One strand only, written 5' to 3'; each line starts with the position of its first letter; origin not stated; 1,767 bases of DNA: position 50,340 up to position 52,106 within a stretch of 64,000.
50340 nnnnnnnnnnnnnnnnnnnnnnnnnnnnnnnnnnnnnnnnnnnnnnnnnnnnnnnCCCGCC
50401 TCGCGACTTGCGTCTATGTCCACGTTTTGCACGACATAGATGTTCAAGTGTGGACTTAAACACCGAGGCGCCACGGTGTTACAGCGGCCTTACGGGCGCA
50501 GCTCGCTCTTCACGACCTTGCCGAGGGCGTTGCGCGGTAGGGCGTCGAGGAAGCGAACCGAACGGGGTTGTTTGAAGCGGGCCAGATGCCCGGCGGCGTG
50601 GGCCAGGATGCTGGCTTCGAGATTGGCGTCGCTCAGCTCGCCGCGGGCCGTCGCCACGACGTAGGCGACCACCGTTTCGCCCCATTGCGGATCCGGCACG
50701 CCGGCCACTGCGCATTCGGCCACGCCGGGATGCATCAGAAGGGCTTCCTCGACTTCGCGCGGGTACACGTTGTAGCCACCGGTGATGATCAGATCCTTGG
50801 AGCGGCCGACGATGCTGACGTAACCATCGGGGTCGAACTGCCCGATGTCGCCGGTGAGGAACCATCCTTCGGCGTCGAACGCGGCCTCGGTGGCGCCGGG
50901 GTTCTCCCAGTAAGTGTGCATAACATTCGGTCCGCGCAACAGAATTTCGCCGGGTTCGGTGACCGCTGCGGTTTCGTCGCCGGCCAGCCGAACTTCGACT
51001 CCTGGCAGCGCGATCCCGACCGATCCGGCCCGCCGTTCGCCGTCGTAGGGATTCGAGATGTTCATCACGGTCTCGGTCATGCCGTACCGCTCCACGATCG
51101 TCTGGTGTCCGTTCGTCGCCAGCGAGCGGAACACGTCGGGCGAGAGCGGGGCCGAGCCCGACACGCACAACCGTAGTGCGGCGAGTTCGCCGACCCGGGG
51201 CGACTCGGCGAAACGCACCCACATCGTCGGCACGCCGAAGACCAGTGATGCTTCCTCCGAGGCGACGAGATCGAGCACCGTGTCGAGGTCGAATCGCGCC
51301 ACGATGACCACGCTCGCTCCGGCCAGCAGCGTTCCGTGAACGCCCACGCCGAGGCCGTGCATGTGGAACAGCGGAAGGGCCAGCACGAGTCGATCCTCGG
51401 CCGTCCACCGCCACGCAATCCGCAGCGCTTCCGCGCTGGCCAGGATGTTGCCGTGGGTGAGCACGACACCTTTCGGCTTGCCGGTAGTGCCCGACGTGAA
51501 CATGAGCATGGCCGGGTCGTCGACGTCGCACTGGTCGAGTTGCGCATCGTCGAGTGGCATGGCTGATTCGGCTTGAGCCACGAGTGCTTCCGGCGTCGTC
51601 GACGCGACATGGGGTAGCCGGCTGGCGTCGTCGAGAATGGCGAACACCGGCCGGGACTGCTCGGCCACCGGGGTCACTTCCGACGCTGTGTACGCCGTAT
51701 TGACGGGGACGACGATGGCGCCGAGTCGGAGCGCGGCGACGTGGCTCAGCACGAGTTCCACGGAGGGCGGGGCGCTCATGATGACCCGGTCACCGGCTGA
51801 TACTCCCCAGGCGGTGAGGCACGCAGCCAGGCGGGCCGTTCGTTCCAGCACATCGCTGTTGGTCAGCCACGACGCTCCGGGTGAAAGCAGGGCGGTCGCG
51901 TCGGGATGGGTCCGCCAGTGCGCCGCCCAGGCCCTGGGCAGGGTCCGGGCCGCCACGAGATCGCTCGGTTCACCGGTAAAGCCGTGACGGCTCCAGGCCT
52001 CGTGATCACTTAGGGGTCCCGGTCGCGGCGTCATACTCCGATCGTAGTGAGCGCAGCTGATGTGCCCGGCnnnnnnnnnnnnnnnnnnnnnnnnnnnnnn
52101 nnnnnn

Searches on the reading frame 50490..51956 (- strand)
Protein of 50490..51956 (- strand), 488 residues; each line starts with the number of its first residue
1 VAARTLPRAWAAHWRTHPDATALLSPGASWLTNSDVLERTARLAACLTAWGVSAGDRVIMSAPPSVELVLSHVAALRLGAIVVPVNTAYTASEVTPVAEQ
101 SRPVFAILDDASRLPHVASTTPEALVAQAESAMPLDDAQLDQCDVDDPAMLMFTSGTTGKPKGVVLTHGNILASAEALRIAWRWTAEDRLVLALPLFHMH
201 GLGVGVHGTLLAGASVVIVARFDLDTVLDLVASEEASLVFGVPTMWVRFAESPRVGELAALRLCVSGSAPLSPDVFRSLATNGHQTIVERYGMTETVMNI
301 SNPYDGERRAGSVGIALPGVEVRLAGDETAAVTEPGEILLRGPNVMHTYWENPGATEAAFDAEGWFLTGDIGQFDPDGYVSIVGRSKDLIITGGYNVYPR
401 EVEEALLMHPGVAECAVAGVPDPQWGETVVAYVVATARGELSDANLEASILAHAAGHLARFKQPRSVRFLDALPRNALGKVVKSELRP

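Call 60: search_protein_families(library=pfam, proteins=[window:50490-51956:-], max_evalue=0.00001)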
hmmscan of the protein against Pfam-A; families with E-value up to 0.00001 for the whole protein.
window:50490-51956:- (488 aa): 2 families
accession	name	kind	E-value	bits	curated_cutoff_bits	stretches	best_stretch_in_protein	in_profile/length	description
PF00501.34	AMP-binding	-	1e-82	278.5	29.9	1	12-350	3-384/384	AMP-binding enzyme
PF13193.12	AMP-binding_C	-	2.5e-22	80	24.5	1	401-480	1-76/76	AMP-binding enzyme C-terminal domain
